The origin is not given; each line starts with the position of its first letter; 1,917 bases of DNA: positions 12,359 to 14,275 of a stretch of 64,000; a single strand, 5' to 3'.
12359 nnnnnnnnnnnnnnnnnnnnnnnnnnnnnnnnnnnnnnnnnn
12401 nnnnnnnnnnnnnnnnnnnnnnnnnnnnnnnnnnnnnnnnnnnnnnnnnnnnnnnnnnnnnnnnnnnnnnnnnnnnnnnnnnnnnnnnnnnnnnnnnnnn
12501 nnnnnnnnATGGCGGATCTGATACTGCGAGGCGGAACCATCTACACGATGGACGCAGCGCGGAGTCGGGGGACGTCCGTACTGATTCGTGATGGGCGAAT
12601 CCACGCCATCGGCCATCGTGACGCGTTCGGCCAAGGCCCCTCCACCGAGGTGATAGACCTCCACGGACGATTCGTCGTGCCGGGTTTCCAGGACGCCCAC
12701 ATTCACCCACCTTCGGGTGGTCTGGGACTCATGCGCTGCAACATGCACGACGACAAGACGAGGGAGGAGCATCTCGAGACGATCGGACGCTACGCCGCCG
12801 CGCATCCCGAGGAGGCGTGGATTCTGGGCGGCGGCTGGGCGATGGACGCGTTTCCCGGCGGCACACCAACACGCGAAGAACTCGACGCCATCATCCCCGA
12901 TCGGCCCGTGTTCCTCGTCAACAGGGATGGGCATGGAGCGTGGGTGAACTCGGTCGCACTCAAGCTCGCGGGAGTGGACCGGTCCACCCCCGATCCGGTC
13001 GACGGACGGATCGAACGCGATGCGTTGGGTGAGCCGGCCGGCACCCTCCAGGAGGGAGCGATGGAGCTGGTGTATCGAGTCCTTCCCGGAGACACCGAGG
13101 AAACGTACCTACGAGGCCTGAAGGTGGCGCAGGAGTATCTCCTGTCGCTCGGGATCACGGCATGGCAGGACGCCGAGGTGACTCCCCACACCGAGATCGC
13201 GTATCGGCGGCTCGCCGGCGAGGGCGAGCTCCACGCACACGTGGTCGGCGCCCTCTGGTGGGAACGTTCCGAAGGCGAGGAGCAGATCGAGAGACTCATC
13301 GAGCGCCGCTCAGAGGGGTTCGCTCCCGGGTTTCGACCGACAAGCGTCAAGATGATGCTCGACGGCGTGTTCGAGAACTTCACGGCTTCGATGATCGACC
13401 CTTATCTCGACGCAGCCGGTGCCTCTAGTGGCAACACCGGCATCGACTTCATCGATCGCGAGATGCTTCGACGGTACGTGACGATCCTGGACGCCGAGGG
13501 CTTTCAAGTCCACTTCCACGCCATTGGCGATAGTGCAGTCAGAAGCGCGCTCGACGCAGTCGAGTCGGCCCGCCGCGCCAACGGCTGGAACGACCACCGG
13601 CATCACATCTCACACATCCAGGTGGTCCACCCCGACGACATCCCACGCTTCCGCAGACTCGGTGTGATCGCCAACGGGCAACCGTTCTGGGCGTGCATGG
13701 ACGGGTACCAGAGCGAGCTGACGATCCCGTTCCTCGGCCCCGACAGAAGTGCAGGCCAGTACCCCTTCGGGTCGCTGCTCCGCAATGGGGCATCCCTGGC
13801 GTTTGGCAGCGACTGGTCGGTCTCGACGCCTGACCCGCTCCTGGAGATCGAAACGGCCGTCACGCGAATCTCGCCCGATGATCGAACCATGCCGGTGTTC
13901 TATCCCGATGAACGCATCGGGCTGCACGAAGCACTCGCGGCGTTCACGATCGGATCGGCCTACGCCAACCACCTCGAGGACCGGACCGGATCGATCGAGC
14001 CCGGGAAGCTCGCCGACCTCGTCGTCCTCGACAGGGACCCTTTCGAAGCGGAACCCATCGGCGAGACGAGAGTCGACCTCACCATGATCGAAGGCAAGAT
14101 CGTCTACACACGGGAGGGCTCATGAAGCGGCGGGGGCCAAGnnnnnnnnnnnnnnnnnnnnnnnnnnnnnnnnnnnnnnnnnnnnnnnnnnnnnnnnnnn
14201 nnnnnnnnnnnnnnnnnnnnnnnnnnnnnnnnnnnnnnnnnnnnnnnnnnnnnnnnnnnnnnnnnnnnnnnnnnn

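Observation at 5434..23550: Dense polyamine / amino-aldehyde catabolic island with five aldehyde dehydrogenase paralogs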

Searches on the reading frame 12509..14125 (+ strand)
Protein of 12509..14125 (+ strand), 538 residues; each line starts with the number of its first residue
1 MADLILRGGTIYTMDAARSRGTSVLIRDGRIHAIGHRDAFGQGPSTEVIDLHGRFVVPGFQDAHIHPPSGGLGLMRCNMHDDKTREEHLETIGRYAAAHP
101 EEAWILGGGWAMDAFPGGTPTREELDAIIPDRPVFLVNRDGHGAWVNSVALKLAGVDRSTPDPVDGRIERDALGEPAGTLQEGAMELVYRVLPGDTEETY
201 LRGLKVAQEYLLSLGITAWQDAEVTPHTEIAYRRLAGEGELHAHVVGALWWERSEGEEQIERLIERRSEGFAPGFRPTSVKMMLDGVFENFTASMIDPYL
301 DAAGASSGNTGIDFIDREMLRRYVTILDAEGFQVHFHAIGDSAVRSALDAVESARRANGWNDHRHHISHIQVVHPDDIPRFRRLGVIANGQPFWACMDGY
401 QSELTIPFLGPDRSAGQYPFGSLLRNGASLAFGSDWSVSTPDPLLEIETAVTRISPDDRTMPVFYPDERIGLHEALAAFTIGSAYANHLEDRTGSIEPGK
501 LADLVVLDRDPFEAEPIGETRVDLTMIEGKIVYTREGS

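Call 5: search_protein_families(library=pfam, proteins=[window:12509-14125:+], max_evalue=0.00001)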
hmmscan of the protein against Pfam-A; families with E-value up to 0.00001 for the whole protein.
window:12509-14125:+ (538 aa): 2 families
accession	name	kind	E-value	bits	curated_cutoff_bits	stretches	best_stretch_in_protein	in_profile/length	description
PF07969.17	Amidohydro_3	-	8e-109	365.6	29.7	1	47-533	1-472/472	Amidohydrolase family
PF01979.26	Amidohydro_1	-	2.1e-15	57.3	25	1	318-532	135-345/345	Amidohydrolase family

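Call 7: search_protein_families(library=ncbifam, proteins=[window:12509-14125:+], max_evalue=1e-10)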
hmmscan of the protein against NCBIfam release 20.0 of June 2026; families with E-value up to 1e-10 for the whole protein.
window:12509-14125:+ (538 aa): 7 families
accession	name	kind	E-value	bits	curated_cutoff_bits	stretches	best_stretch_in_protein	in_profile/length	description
NF006056.0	PRK08204.1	subfamily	5.2e-21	74.9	391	0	2-102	3-100/449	hypothetical protein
TIGR01224.1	hutI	equivalog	9.5e-13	47.7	298.15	0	22-67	4-49/377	imidazolonepropionase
NF005557.0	PRK07228.1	equivalog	3.6e-12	45.7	522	0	4-67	3-65/445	5'-deoxyadenosine deaminase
NF011990.0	PRK15446.2-6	subfamily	1.2e-11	44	233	0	467-536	321-386/390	alpha-D-ribose 1-methylphosphonate 5-triphosphate diphosphatase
NF006679.0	PRK09228.1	subfamily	7.6e-11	41.4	351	0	22-68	32-80/433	guanine deaminase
NF006549.0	PRK09045.1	equivalog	7.7e-11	41.3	540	0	416-520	291-391/444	TRZ/ATZ family hydrolase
NF051886.1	XaaProDiPepCaul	equivalog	8.1e-11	41.6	500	0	23-66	20-63/398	Xaa-Pro dipeptidase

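Call 10: search_solved_structures(query=window:12509-14125:+, max_evalue=0.001)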
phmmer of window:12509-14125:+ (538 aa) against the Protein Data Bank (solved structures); distinct sequences matched with E-value up to 0.001: 27.
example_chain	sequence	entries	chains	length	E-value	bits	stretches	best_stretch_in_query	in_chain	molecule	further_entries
3icj_A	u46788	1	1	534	2.3e-38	135.5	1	6-513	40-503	uncharacterized metal-dependent hydrolase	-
3igh_X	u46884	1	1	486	2.7e-38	135.2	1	6-513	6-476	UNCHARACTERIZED METAL-DEPENDENT HYDROLASE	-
3ooq_A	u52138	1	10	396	3e-12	49.2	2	4-68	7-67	amidohydrolase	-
4wgx_A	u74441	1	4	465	3.6e-08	35.8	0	8-72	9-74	Molinate hydrolase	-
4ub9_A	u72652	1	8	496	4.6e-08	35.4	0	8-72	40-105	Molinate hydrolase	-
3lnp_A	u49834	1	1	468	5.6e-08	35.1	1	415-518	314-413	Amidohydrolase family Protein OLEI01672_1_465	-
4v1x_A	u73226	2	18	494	1.2e-07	34.1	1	3-67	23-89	ATRAZINE CHLOROHYDROLASE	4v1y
4dyk_A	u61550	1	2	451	2.1e-07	33.3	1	413-521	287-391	AMIDOHYDROLASE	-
4gbd_A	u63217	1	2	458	2.2e-07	33.2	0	413-521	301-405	Putative uncharacterized protein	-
2ood_A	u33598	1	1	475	1.5e-06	30.4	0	23-69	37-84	Blr3880 protein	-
3ggm_A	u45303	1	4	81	2.6e-06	29.6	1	2-68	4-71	uncharacterized protein BT9727_2919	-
4whb_E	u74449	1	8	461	5.8e-06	28.5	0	473-513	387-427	Phenylurea hydrolase B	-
6ohb_A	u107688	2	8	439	8.8e-06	27.9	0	24-70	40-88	Guanine deaminase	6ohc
3mkv_A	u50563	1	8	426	1.3e-05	27.4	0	6-69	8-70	PUTATIVE AMIDOHYDROLASE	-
3feq_A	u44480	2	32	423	5.3e-05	25.3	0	5-70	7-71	PUTATIVE AMIDOHYDROLASE | PROLIDASE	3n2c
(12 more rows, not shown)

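Call 14: find_homologous_proteins(query=window:12509-14125:+, max_evalue=1e-20)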
Query window:12509-14125:+ (538 aa): 8000 proteins with E <= 1e-20 among 8000 candidates; the best 120 are listed.
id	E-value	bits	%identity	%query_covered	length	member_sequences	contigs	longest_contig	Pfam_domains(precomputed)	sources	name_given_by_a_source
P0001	0.0e+0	1238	100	100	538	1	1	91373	PF07969.18,PF01979.27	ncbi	-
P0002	0.0e+0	1224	99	100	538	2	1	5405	PF07969.18,PF01979.27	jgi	jgi:predicted amidohydrolase YtcJ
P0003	0.0e+0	1085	88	100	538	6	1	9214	PF07969.18,PF01979.27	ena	-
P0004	0.0e+0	1085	87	100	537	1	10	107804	PF07969.18,PF01979.27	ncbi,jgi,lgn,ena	jgi:predicted amidohydrolase YtcJ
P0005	0.0e+0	1043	83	100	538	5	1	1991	PF07969.18,PF01979.27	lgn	-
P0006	1.9e-288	976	78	100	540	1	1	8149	PF07969.18,PF01979.27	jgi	jgi:predicted amidohydrolase YtcJ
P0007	6.4e-286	968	80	100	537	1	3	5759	PF07969.18,PF01979.27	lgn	-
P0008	5.7e-277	938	75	100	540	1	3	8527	PF07969.18,PF01979.27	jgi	jgi:predicted amidohydrolase YtcJ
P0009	9.5e-250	848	71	99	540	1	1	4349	PF07969.18,PF01979.27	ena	-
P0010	6.1e-249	845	71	99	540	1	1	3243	PF07969.18,PF01979.27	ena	-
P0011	7.4e-249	845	71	99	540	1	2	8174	PF07969.18,PF01979.27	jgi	jgi:predicted amidohydrolase YtcJ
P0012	7.8e-249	845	71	99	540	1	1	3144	PF07969.18,PF01979.27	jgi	-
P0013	5.2e-248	842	70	100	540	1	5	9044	PF07969.18,PF01979.27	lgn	-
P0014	7.3e-248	842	70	99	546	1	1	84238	PF07969.18,PF01979.27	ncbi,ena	-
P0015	1.9e-247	841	70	100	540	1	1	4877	PF07969.18,PF01979.27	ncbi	ncbi:MAG: amidohydrolase [Acidimicrobiia bacterium]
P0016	3.5e-247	840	70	100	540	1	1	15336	PF07969.18,PF01979.27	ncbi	ncbi:MAG: amidohydrolase [Acidimicrobiia bacterium]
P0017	3.6e-246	836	69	100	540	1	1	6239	PF07969.18,PF01979.27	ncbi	ncbi:MAG: amidohydrolase [Acidimicrobiia bacterium]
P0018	1.7e-245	834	69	100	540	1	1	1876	PF07969.18,PF01979.27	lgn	-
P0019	1.5e-244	831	69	100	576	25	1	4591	PF07969.18,PF01979.27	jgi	-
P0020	1.8e-244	831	70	99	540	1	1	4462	PF07969.18,PF01979.27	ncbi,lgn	-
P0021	2.0e-243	827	68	99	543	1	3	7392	PF07969.18,PF01979.27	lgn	-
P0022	3.6e-243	826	68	99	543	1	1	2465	PF07969.18,PF01979.27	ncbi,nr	ncbi:MAG: amidohydrolase [Acidimicrobiia bacterium]|nr:amidohydrolase [Acidimicrobiia bacterium]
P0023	7.2e-243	825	69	100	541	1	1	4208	PF07969.18,PF01979.27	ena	-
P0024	4.2e-242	823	68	99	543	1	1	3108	PF07969.18,PF01979.27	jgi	-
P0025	2.3e-241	820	69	99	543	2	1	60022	PF07969.18,PF01979.27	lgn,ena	-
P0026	3.8e-241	820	68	100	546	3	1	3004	PF07969.18,PF01979.27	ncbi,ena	-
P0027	5.4e-239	813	68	100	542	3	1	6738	PF07969.18,PF01979.27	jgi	jgi:hypothetical protein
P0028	7.5e-239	812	73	92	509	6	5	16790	PF07969.18,PF01979.27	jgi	jgi:hypothetical protein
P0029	8.6e-238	809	67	100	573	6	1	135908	PF07969.18,PF01979.27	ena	-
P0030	5.8e-237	806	66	99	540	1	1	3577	PF07969.18,PF01979.27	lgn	-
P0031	2.1e-236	804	68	100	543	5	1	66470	PF07969.18,PF01979.27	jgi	-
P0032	2.8e-236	804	67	99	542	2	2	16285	PF07969.18,PF01979.27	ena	-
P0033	6.0e-231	786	66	99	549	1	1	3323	PF07969.18,PF01979.27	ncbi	-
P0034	1.4e-230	785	66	99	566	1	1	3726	PF07969.18,PF01979.27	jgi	jgi:predicted amidohydrolase YtcJ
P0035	4.8e-228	776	66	99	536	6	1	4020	PF07969.18,PF01979.27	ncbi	-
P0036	7.3e-228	776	65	99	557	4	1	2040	PF07969.18,PF01979.27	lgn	-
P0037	2.4e-226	771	64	100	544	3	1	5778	PF07969.18,PF01979.27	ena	-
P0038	4.9e-213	727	62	99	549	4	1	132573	PF07969.18,PF01979.27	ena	-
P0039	2.2e-212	725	63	97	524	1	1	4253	PF07969.18,PF22039.2,PF01979.27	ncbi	ncbi:MAG: amidohydrolase [Acidimicrobiia bacterium]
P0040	5.0e-212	724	62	99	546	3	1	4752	PF07969.18,PF01979.27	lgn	-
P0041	2.3e-211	721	62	99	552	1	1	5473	PF07969.18,PF01979.27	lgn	-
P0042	3.8e-211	721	62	99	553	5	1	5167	PF07969.18,PF22039.2,PF01979.27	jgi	-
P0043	4.5e-211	720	62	98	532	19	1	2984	PF07969.18,PF01979.27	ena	-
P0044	2.0e-210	718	62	100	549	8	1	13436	PF07969.18,PF01979.27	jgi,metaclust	metaclust:\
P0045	7.3e-210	716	70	83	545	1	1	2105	PF07969.18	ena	-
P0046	1.5e-209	715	63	95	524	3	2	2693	PF07969.18,PF01979.27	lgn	-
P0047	2.9e-209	714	62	99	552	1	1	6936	PF07969.18,PF01979.27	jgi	jgi:predicted amidohydrolase YtcJ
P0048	5.0e-209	714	61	99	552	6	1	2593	PF07969.18,PF01979.27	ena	-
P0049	5.2e-209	714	62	99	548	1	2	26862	PF07969.18,PF01979.27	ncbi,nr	ncbi:MAG: amidohydrolase [Chloroflexota bacterium]|nr:amidohydrolase [Chloroflexota bacterium]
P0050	6.3e-209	713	61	99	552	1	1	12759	PF07969.18,PF01979.27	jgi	jgi:predicted amidohydrolase YtcJ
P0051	6.8e-209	713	63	99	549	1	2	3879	PF07969.18,PF01979.27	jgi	jgi:predicted amidohydrolase YtcJ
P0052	7.3e-209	713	61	99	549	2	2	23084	PF07969.18,PF01979.27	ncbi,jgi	jgi:predicted amidohydrolase YtcJ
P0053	8.9e-209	713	61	99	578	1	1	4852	PF07969.18,PF01979.27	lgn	-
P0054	4.3e-208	711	61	99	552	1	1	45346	PF07969.18,PF01979.27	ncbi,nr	ncbi:MAG TPA: amidohydrolase family protein [Actinomycetota bacterium]|nr:amidohydrolase family prot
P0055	9.9e-208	709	61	99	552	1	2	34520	PF07969.18,PF01979.27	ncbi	-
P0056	4.0e-207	707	61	99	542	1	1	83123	PF07969.18,PF01979.27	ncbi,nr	ncbi:MAG: amidohydrolase family protein [Acidimicrobiia bacterium]|nr:amidohydrolase family protein 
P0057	4.8e-207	707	61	99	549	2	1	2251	PF07969.18,PF01979.27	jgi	jgi:predicted amidohydrolase YtcJ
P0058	6.4e-207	707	61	100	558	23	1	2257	PF07969.18,PF01979.27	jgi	jgi:predicted amidohydrolase YtcJ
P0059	1.0e-206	706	61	99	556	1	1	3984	PF07969.18,PF01979.27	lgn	-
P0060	1.6e-206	705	61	99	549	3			PF07969.18,PF01979.27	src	-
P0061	1.7e-206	705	61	99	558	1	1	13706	PF07969.18,PF01979.27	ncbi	-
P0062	1.9e-206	705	60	99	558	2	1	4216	PF07969.18,PF01979.27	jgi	jgi:predicted amidohydrolase YtcJ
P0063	2.8e-206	705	61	99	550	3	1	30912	PF07969.18,PF01979.27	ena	-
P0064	2.9e-206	705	61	100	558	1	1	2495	PF07969.18,PF01979.27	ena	-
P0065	4.0e-206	704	60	99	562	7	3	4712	PF07969.18,PF01979.27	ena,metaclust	metaclust:\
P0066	7.2e-206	703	60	99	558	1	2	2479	PF07969.18,PF01979.27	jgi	jgi:predicted amidohydrolase YtcJ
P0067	1.2e-205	703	60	99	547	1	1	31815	PF07969.18,PF01979.27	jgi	jgi:predicted amidohydrolase YtcJ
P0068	1.8e-205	702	60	99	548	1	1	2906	PF07969.18,PF01979.27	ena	-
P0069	2.2e-205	702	61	99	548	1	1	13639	PF07969.18,PF01979.27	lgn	-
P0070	2.3e-205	702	60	99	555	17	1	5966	PF07969.18,PF01979.27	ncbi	ncbi:MAG: amidohydrolase [Actinomycetota bacterium]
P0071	3.0e-205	701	59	99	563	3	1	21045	PF07969.18,PF01979.27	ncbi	-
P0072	5.7e-205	700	60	99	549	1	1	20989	PF07969.18,PF01979.27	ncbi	ncbi:MAG: amidohydrolase [Chloroflexota bacterium]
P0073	6.2e-205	700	60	99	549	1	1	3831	PF07969.18,PF01979.27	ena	-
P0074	1.3e-204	699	59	99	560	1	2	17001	PF07969.18,PF01979.27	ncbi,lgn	-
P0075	1.5e-204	699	60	99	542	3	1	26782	PF07969.18,PF01979.27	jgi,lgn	jgi:hypothetical protein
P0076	1.6e-204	699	60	100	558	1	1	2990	PF07969.18,PF01979.27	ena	-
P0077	1.9e-204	699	60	99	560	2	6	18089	PF07969.18,PF01979.27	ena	-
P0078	2.2e-204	698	61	99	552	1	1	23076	PF07969.18,PF01979.27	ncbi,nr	ncbi:MAG TPA: amidohydrolase [Actinomycetota bacterium]|nr:amidohydrolase [Actinomycetota bacterium]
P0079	3.1e-204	698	59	99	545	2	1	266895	PF07969.18,PF01979.27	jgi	jgi:predicted amidohydrolase YtcJ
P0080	5.9e-204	697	59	99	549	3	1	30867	PF07969.18,PF22039.2,PF01979.27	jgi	jgi:predicted amidohydrolase YtcJ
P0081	6.2e-204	697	59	100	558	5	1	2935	PF07969.18,PF01979.27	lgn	-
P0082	7.9e-204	697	58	99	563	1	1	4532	PF07969.18,PF01979.27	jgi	jgi:predicted amidohydrolase YtcJ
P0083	8.7e-204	696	61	99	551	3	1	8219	PF07969.18,PF01979.27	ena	-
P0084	1.1e-203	696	60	99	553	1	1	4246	PF07969.18,PF01979.27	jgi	jgi:predicted amidohydrolase YtcJ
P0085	1.9e-203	695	60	99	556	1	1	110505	PF07969.18,PF01979.27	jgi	jgi:predicted amidohydrolase YtcJ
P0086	4.0e-203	694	59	99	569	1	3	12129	PF07969.18,PF01979.27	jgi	jgi:predicted amidohydrolase YtcJ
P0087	5.2e-203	694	60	100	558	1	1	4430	PF07969.18,PF01979.27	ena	-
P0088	5.4e-203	694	59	99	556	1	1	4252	PF07969.18,PF01979.27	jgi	jgi:predicted amidohydrolase YtcJ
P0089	5.8e-203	694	61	99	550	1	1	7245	PF07969.18,PF01979.27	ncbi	ncbi:MAG TPA: amidohydrolase [Candidatus Limnocylindrales bacterium]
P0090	8.3e-203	693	60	99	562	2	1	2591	PF07969.18,PF01979.27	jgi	jgi:predicted amidohydrolase YtcJ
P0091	9.2e-203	693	60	99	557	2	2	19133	PF07969.18,PF01979.27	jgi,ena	jgi:predicted amidohydrolase YtcJ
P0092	1.0e-202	693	60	99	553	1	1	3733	PF07969.18,PF01979.27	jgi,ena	jgi:predicted amidohydrolase YtcJ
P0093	1.1e-202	693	60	99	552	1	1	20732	PF07969.18,PF01979.27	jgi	jgi:predicted amidohydrolase YtcJ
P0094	1.4e-202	692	59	99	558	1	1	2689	PF07969.18,PF01979.27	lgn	-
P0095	1.7e-202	692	60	99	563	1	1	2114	PF07969.18,PF01979.27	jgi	jgi:predicted amidohydrolase YtcJ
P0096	1.8e-202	692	58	99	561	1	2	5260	PF07969.18,PF01979.27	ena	-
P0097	1.8e-202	692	61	99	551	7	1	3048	PF07969.18,PF01979.27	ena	-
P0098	2.2e-202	692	59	99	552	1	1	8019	PF07969.18,PF01979.27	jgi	jgi:predicted amidohydrolase YtcJ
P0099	2.4e-202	692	60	99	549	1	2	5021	PF07969.18,PF01979.27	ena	-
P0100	2.7e-202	691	59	99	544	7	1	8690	PF07969.18,PF01979.27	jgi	jgi:predicted amidohydrolase YtcJ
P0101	2.8e-202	691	60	99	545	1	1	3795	PF07969.18,PF01979.27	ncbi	-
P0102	2.9e-202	691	60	99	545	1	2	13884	PF07969.18,PF01979.27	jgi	jgi:predicted amidohydrolase YtcJ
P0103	3.2e-202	691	59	99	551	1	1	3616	PF07969.18,PF01979.27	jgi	jgi:predicted amidohydrolase YtcJ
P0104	3.8e-202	691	60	99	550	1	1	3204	PF07969.18,PF01979.27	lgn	-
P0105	4.0e-202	691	59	99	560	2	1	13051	PF07969.18,PF01979.27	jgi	jgi:predicted amidohydrolase YtcJ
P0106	4.2e-202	691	59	99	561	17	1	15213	PF07969.18,PF01979.27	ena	-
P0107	4.8e-202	691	59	99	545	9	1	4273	PF07969.18,PF01979.27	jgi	jgi:predicted amidohydrolase YtcJ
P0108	5.2e-202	691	60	99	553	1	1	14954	PF07969.18,PF01979.27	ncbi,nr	ncbi:N-substituted formamide deformylase [bacterium HR12]|nr:N-substituted formamide deformylase [ba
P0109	5.4e-202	690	58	99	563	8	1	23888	PF07969.18,PF01979.27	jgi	-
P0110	5.9e-202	690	58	99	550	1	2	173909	PF07969.18,PF01979.27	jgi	jgi:predicted amidohydrolase YtcJ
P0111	6.9e-202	690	59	99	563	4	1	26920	PF07969.18,PF01979.27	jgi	jgi:predicted amidohydrolase YtcJ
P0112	1.1e-201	689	60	99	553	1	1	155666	PF07969.18,PF01979.27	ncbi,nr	ncbi:MAG: amidohydrolase [Actinomycetota bacterium]|nr:MAG: amidohydrolase [Actinomycetota bacterium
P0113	1.1e-201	689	59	100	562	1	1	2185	PF07969.18,PF01979.27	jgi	jgi:predicted amidohydrolase YtcJ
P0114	1.3e-201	689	60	99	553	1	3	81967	PF07969.18,PF01979.27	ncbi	-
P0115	2.1e-201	689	59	99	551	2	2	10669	PF07969.18,PF01979.27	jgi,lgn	-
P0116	2.1e-201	689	59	99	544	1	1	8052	PF07969.18,PF01979.27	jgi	jgi:predicted amidohydrolase YtcJ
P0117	3.7e-201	688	60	99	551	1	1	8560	PF07969.18,PF01979.27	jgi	jgi:predicted amidohydrolase YtcJ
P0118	4.4e-201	687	59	99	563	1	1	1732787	PF07969.18,PF01979.27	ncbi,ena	-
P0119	4.8e-201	687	59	99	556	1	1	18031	PF07969.18,PF01979.27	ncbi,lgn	-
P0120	5.4e-201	687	59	99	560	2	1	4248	PF07969.18,PF01979.27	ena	-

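Call 15: find_encoding_contigs(protein=P0014, flank=10000, max_places=1)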
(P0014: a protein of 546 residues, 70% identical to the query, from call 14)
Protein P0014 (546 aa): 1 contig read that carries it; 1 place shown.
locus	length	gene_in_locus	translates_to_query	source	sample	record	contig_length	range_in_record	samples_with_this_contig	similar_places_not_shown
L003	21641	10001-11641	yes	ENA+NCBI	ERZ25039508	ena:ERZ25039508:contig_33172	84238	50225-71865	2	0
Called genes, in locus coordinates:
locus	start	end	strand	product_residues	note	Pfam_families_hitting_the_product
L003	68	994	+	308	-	-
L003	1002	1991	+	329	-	PF00296:Bac_luciferase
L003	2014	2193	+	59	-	PF02416:TatA_B_E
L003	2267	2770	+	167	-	PF04542:Sigma70_r2, PF08281:Sigma70_r4_2, PF04545:Sigma70_r4 (weak)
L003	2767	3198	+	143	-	PF13490:zf-HC2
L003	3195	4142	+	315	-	-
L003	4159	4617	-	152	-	PF00578:AhpC-TSA, PF08534:Redoxin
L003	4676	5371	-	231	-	PF12840:HTH_20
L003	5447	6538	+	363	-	PF01883:FeS_assembly_P, PF00142:Fer4_NifH (weak), PF01656:CbiA, PF02374:ArsA_ATPase (weak), PF09140:MipZ (weak), PF10609:ParA, PF13614:AAA_31 (weak)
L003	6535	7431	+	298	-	-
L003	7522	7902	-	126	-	PF01266:DAO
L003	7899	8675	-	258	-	PF01494:FAD_binding_3 (weak), PF01946:Thi4 (weak), PF00890:FAD_binding_2 (weak), PF01266:DAO, PF12831:FAD_oxidored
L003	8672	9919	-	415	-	PF00202:Aminotran_3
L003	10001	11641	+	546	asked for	PF07969:Amidohydro_3, PF01979:Amidohydro_1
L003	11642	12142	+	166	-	PF00005:ABC_tran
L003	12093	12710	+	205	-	PF08402:TOBE_2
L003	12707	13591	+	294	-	PF00528:BPD_transp_1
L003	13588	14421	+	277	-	PF00528:BPD_transp_1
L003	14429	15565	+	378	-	PF01547:SBP_bac_1, PF13416:SBP_bac_8, PF13343:SBP_bac_6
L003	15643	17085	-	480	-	PF00171:Aldedh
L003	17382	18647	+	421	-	PF00171:Aldedh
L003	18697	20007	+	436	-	PF00202:Aminotran_3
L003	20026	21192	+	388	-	PF03435:Sacchrp_dh_NADP, PF16653:Sacchrp_dh_C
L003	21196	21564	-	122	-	PF00903:Glyoxalase (weak), PF18029:Glyoxalase_6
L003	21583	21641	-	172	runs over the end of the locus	-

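Call 16: find_encoding_contigs(protein=P0038, flank=10000, max_places=1)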
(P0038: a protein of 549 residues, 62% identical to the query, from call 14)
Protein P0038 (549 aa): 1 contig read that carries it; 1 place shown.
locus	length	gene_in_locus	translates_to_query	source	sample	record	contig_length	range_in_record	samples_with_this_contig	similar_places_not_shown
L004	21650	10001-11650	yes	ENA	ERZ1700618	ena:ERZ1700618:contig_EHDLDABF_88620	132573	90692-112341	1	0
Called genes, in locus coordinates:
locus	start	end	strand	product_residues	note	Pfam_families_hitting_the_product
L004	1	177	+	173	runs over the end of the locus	PF13671:AAA_33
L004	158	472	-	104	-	PF03795:YCII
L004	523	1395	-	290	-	PF00892:EamA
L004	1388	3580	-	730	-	PF02463:SMC_N, PF13175:AAA_15, PF13476:AAA_23, PF13514:AAA_27 (weak), PF13304:AAA_21 (faint)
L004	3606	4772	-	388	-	PF00149:Metallophos, PF12850:Metallophos_2 (faint)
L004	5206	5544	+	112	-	PF13451:zf_Tbcl, PF23477:zf_Tbcl_2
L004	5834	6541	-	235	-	PF03575:Peptidase_S51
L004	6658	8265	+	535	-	PF07690:MFS_1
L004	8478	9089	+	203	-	PF06271:RDD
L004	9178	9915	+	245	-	PF02353:CMAS (weak), PF13489:Methyltransf_23, PF01209:Ubie_methyltran, PF05175:MTS, PF13847:Methyltransf_31, PF08241:Methyltransf_11, PF08242:Methyltransf_12, PF13649:Methyltransf_25, +1 more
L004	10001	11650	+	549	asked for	PF07969:Amidohydro_3, PF01979:Amidohydro_1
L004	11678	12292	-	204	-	PF12804:NTP_transf_3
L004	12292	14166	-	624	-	PF00009:GTP_EFTU, PF25461:Beta-barrel_SelB (weak), PF09107:WHD_3rd_SelB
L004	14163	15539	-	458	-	PF03841:SelA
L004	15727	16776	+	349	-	PF00586:AIRS, PF02769:AIRS_C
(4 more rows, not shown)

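Call 17: find_encoding_contigs(protein=P0118, flank=10000, max_places=1)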
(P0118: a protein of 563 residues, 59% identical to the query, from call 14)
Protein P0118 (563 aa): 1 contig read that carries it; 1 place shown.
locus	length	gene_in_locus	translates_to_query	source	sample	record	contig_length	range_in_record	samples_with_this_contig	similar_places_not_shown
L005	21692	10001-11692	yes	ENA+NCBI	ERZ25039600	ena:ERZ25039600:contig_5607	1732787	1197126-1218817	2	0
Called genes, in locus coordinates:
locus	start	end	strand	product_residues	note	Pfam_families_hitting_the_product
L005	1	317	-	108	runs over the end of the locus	PF03795:YCII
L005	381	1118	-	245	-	PF00892:EamA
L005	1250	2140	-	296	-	-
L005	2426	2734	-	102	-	-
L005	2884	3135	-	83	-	-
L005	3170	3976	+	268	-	-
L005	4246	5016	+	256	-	-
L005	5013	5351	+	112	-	PF13451:zf_Tbcl, PF23477:zf_Tbcl_2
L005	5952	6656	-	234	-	PF03575:Peptidase_S51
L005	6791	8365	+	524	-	PF07690:MFS_1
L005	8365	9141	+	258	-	PF01135:PCMT, PF13489:Methyltransf_23, PF01209:Ubie_methyltran (weak), PF05175:MTS, PF08241:Methyltransf_11, PF08242:Methyltransf_12, PF13649:Methyltransf_25, PF13847:Methyltransf_31, +1 more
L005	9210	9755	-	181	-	PF00753:Lactamase_B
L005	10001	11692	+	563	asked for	PF07969:Amidohydro_3, PF01979:Amidohydro_1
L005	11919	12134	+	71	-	-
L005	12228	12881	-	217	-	PF12804:NTP_transf_3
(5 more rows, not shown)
